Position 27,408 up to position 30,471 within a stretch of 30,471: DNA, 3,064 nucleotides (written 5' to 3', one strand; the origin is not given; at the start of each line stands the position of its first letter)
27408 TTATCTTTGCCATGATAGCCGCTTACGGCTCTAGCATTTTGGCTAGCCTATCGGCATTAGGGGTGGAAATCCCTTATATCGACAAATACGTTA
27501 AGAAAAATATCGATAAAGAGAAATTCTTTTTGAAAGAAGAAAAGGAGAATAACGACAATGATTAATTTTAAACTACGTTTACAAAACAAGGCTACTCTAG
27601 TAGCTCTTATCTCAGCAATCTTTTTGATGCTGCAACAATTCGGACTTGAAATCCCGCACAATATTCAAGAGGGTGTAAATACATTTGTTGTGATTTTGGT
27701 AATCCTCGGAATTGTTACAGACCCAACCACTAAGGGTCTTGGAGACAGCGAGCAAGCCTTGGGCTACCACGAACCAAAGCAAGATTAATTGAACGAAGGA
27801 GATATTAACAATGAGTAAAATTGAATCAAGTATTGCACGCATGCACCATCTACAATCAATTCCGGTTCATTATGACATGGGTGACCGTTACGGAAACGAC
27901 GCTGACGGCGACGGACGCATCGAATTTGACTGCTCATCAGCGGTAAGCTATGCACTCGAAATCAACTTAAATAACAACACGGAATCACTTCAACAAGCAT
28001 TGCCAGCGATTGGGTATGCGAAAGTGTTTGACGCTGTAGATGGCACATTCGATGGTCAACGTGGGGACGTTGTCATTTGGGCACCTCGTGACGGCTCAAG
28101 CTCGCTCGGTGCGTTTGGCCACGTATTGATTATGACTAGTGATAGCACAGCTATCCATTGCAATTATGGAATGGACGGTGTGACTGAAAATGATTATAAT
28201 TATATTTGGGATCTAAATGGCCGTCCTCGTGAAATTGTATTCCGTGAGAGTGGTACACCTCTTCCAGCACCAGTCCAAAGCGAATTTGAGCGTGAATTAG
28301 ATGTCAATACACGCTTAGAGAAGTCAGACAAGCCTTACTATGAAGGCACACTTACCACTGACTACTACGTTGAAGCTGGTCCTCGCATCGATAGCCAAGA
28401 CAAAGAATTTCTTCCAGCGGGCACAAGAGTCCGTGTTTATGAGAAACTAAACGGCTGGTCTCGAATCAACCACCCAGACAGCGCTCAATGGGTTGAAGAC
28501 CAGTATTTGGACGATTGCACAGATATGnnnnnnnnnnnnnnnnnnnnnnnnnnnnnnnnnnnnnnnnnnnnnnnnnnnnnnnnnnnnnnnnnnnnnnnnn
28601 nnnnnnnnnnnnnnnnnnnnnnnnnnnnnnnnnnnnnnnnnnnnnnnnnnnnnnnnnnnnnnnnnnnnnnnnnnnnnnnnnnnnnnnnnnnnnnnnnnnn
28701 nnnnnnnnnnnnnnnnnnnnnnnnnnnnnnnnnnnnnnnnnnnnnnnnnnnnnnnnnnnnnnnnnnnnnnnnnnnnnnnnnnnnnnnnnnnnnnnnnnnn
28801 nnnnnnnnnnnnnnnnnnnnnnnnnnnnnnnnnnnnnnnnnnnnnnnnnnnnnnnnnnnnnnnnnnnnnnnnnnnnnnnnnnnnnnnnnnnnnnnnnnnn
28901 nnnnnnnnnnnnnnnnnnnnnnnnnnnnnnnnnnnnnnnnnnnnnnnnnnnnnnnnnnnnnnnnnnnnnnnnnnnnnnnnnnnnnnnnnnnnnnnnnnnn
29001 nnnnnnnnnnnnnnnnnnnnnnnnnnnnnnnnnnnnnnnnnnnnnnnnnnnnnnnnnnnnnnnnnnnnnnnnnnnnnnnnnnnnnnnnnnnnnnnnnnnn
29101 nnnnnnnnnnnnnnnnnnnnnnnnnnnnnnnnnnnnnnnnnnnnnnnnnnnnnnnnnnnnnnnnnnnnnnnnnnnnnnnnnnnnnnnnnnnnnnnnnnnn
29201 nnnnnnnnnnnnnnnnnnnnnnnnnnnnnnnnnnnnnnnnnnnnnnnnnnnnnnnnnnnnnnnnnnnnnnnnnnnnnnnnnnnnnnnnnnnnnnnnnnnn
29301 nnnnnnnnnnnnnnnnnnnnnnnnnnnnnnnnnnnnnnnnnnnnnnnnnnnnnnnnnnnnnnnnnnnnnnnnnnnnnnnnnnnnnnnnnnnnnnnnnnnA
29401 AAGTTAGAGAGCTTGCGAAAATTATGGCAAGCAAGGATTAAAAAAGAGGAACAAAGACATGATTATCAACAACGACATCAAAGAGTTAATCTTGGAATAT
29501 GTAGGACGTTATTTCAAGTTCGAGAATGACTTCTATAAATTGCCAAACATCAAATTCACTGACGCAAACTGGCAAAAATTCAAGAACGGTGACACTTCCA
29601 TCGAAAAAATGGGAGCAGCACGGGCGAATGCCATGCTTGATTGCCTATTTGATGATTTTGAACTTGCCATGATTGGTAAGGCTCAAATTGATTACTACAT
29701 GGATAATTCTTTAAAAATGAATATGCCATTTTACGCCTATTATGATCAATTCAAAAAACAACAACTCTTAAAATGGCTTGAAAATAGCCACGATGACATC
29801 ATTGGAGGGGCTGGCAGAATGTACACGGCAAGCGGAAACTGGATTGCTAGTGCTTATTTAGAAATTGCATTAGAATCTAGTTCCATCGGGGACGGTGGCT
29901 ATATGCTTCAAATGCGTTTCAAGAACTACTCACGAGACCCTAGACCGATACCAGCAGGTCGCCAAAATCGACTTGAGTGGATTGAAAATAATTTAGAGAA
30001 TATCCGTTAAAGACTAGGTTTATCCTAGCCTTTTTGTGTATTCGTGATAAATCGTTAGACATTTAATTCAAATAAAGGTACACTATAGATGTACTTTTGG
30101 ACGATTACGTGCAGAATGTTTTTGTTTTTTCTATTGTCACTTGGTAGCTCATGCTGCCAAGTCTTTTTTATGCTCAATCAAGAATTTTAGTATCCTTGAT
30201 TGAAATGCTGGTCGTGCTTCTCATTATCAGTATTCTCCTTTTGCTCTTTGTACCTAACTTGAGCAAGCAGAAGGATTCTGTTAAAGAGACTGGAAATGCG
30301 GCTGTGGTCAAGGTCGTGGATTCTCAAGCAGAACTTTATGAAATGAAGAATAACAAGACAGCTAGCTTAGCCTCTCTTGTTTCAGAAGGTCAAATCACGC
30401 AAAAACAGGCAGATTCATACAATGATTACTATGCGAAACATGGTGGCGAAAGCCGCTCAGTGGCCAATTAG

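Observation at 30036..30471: Prophage integrated into the 5' end of the competence pseudopilin gene comGC, with an att-like inverted repeat at the junction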

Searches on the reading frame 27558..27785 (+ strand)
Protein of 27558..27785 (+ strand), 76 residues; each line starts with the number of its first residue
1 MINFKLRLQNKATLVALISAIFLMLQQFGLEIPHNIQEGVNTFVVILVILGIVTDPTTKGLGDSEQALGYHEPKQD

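Call 53: search_protein_families(library=phrogs, proteins=[window:27558-27785:+], max_evalue=0.00001)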
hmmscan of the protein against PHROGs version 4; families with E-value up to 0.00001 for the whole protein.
window:27558-27785:+ (76 aa): 3 families
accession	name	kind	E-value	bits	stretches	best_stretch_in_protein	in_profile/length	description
phrog_297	-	lysis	4.7e-26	92.7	1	1-76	8-90/176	holin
phrog_962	-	lysis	6e-17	63.1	1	2-75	4-84/152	holin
phrog_10091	-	lysis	1.4e-07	32.6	1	12-71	22-81/143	holin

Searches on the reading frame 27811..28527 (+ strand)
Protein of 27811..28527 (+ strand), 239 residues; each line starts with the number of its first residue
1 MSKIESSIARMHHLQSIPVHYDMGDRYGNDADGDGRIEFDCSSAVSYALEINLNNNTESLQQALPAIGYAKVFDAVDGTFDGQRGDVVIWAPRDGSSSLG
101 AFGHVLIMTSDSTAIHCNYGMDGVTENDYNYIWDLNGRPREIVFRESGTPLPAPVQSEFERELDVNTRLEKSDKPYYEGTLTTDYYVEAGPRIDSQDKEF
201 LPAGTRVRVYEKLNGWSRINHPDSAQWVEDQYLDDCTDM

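Call 7: search_protein_families(library=pfam, proteins=[window:27811-28527:+], max_evalue=0.01)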
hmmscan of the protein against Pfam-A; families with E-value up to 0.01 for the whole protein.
window:27811-28527:+ (239 aa): 3 families
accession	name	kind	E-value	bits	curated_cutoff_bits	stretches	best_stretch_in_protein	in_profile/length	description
PF05382.19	Amidase_5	-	4.3e-20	72.5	21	1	4-147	2-136/142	Bacteriophage peptidoglycan hydrolase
PF08239.17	SH3_3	-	3.1e-05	24.5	27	1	189-233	7-53/54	Bacterial SH3 domain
PF24246.1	SH3b_T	-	0.00043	21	27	1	195-231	33-69/74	SH3b_T domain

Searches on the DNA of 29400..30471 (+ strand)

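Call 6: search_dna_similar(query=window:29400-30471:+, collection=phages, mode=near, max_rows=25)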
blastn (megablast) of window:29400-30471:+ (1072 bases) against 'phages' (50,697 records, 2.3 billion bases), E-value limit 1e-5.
Records with a match: 3; places in all: 3; records where one place covers at least 80% of the query: 0.
Best place of each record, by identity: 60-80% 3.
By first word of the organism name: Streptococcus 3.
By host as written in the record: Streptococcus thermophilus 2; Streptococcus salivarius DBO_AE_2 1.
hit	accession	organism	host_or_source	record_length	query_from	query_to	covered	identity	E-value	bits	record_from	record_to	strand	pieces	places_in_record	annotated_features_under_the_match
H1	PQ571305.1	Streptococcus phage SA-TP2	Streptococcus salivarius DBO_AE_2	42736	40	769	68%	79.7%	1e-141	508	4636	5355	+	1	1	anti-CRISPR protein AcrIIA6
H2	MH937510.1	Streptococcus phage CHPC1246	Streptococcus thermophilus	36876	41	593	52%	77.6%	4e-87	327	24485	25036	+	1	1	hypothetical protein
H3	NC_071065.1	Streptococcus phage CHPC1246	Streptococcus thermophilus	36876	41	593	52%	77.6%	4e-87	327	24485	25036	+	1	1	hypothetical protein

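Call 14: get_annotated_region(hit=H1, flank=5000)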
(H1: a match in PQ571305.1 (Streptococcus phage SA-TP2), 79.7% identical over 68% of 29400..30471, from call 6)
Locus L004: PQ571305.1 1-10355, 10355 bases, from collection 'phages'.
description: Streptococcus phage SA-TP2, complete genome.
organism: Streptococcus phage SA-TP2 (NCBI taxid 3385256)
taxonomy: Viruses
host: Streptococcus salivarius DBO_AE_2; source: antibiotic induction; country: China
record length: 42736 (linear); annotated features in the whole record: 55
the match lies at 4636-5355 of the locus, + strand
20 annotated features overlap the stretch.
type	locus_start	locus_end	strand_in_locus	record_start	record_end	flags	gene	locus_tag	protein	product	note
CDS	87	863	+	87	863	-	-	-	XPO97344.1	tail protein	SA-TP2_gp1; SA-TP2_gp1; Annot2=(hmm profile search-phrog [Rank2]) phrog_16877 minor tail protein;Annot3=(structure ...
CDS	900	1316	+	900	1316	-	-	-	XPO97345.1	transcription termination factor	SA-TP2_gp2; SA-TP2_gp2; Annot2=(structure alignment-afuniprot50) AF-F9PCG8-F1-model_v4 Conserved domain ...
CDS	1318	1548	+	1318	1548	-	-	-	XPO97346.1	holin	SA-TP2_gp3; SA-TP2_gp3; Annot2=(hmm profile search-phrog [Rank2]) phrog_297 holin;Annot3=(structure ...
CDS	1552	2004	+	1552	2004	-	-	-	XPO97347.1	hypothetical protein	SA-TP2_gp4; SA-TP2_gp4; None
CDS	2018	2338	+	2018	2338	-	-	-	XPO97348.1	hypothetical protein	SA-TP2_gp5; SA-TP2_gp5; None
CDS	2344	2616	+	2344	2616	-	-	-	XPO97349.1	hypothetical protein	SA-TP2_gp6; SA-TP2_gp6; None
CDS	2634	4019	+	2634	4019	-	-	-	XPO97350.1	endolysin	SA-TP2_gp7; SA-TP2_gp7; Annot2=(hmm profile search-phrog [Rank2]) phrog_8577 endolysin;Annot3=(structure ...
CDS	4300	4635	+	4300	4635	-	-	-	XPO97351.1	hypothetical protein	SA-TP2_gp8; SA-TP2_gp8; None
CDS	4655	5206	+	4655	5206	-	-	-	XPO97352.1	anti-CRISPR protein AcrIIA6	SA-TP2_gp9; SA-TP2_gp9; None; Streptococcus phage TP-J34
CDS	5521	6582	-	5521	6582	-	-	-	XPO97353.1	integrase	SA-TP2_gp10; SA-TP2_gp10; Annot2=(structure alignment-afuniprot50) AF-A0A564S8K2-F1-model_v4 Tyrosine recombinase ...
CDS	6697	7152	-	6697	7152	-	-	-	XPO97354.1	hypothetical protein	SA-TP2_gp11; SA-TP2_gp11; None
CDS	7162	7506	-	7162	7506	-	-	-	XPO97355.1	UmuD-like protein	SA-TP2_gp12; SA-TP2_gp12; Annot2=(hmm profile search-phrog [Rank2]) phrog_925 HTH DNA binding protein;Annot3=(structure ...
CDS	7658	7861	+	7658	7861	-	-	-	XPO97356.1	helix-turn-helix domain-containing protein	SA-TP2_gp13; SA-TP2_gp13; Annot2=(hmm profile search-phrog [Rank2]) phrog_7950 transcriptional ...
CDS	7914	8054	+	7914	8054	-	-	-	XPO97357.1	hypothetical protein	SA-TP2_gp14; SA-TP2_gp14; None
CDS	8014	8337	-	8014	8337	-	-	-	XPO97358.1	small nuclear ribonucleoprotein G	SA-TP2_gp15; SA-TP2_gp15; Annot2=(structure alignment-afuniprot50) AF-A0A832K463-F1-model_v4 RNA-binding ...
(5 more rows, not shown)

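Call 16: search_dna_similar(query=window:30120-30330:+, collection=phages, mode=distant, max_rows=30, max_evalue=0.01)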
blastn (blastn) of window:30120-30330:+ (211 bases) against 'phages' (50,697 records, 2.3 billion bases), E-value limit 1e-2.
No match.

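Call 55: search_rna_families(source=window, start=29900, end=30471, threshold=evalue, max_evalue=1)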
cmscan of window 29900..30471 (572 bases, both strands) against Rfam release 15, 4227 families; matches with E-value up to 1: 1.
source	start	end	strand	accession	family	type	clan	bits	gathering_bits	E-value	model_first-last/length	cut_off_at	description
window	30212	30293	+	RF00697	mir-186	Gene; miRNA;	-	19.9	70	0.41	1-82/82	no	mir-186 microRNA precursor family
